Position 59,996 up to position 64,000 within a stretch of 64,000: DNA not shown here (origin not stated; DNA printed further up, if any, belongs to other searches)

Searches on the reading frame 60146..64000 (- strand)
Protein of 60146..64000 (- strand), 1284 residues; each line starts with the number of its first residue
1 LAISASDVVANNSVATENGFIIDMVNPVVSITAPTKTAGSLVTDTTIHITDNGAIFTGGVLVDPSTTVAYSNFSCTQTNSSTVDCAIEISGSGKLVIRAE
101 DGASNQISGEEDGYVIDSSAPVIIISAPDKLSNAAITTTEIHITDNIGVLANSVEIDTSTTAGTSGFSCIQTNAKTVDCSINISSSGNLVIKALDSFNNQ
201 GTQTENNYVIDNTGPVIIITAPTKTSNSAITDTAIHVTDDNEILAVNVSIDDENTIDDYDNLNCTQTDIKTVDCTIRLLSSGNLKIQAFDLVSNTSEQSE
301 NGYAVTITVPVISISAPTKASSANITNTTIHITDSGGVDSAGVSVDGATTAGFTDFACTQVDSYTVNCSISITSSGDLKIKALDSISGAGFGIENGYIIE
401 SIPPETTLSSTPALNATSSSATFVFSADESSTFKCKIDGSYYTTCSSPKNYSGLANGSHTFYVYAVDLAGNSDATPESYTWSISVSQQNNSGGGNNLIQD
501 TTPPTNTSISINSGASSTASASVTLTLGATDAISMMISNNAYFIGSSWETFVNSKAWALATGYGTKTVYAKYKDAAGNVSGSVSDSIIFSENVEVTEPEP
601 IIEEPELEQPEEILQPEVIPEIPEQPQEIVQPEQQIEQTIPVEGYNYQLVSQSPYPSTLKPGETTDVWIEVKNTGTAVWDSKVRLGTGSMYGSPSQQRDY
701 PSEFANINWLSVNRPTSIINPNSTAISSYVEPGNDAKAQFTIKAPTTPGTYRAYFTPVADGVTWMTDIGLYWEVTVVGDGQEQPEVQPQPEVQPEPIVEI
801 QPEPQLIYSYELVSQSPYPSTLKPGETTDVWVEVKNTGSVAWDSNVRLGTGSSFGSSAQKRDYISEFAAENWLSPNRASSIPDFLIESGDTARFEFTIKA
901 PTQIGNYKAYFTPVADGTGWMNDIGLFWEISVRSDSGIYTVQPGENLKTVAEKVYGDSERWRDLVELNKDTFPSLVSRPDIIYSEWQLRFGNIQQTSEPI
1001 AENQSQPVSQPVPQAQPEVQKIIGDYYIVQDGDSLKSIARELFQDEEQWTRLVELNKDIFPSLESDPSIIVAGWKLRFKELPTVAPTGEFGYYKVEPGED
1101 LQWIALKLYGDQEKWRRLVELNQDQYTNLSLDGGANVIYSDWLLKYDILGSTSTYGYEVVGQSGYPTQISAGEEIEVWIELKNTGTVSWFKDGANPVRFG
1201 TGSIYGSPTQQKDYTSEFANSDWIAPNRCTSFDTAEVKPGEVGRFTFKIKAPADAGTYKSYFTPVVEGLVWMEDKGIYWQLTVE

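Call 3: search_protein_families(library=pfam, proteins=[window:60146-64000:-], max_evalue=1)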
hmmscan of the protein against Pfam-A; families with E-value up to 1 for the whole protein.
window:60146-64000:- (1284 aa): 10 families
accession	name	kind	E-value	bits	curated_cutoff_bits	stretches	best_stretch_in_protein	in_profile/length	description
PF16158.11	N_BRCA1_IG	-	7.7e-20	71.9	28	3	1167-1263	6-89/108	Ig-like domain from next to BRCA1 gene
PF01476.26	LysM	-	1e-05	25.8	20.9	1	1027-1077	1-41/43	LysM domain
PF10633.15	NPCBM_assoc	-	0.00029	21.4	24.4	0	1234-1256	43-65/78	NPCBM-associated, NEW3 domain of alpha-galactosidase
PF14310.12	Fn3-like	-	0.0012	19.4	25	0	658-682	28-52/71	Fibronectin type III-like domain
PF07760.16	DUF1616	-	0.01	15.4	31.6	0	653-675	199-221/307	Protein of unknown function (DUF1616)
PF13750.12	Big_3_3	-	0.015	15.4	27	1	182-240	10-75/157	Bacterial Ig-like domain (group 3)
PF12248.16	Methyltransf_FA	-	0.017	15.3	24.2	0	650-676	71-97/140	Farnesoic acid 0-methyl transferase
PF12266.13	DUF3613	-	0.021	15.3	25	0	815-841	5-31/66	Protein of unknown function (DUF3613)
PF16116.10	DUF4832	-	0.023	14.9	29.2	0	644-678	104-137/216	Domain of unknown function (DUF4832)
PF05727.16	UPF0228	-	0.39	11.1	25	0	1023-1054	15-45/124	Uncharacterised protein family (UPF0228)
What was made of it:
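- On Pfam PF16158 N_BRCA1_IG (FW domain): 71.9 bits, E 7.7e-20, with three matched stretches (call 3).
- On LysM peptidoglycan-binding repeats (giant protein): Pfam LysM 25.8 bits against 20.9 (call 3).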

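Call 4: search_protein_families(library=ncbifam, proteins=[window:60146-64000:-], max_evalue=1)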
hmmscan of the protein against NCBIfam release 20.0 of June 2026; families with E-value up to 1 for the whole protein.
window:60146-64000:- (1284 aa): 3 families
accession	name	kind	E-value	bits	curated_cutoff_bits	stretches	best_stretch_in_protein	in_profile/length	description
NF008399.0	PRK11198.1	equivalog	1.4e-16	61.2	134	3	934-989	93-144/149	peptidoglycan-binding protein LysM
NF047446.1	barrel_OmpL47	domain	0.00028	21.3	40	1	434-474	22-60/68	OmpL47-type beta-barrel domain-containing protein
NF053768.1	CIS12_fam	equivalog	0.7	8.5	860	1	82-285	88-275/715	CIS12 family contractile injection system protein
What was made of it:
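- On LysM peptidoglycan-binding repeats (giant protein): NCBIfam PRK11198 LysM, 3 stretches, E 1.4e-16, below that full-length model's own cutoff (call 4).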
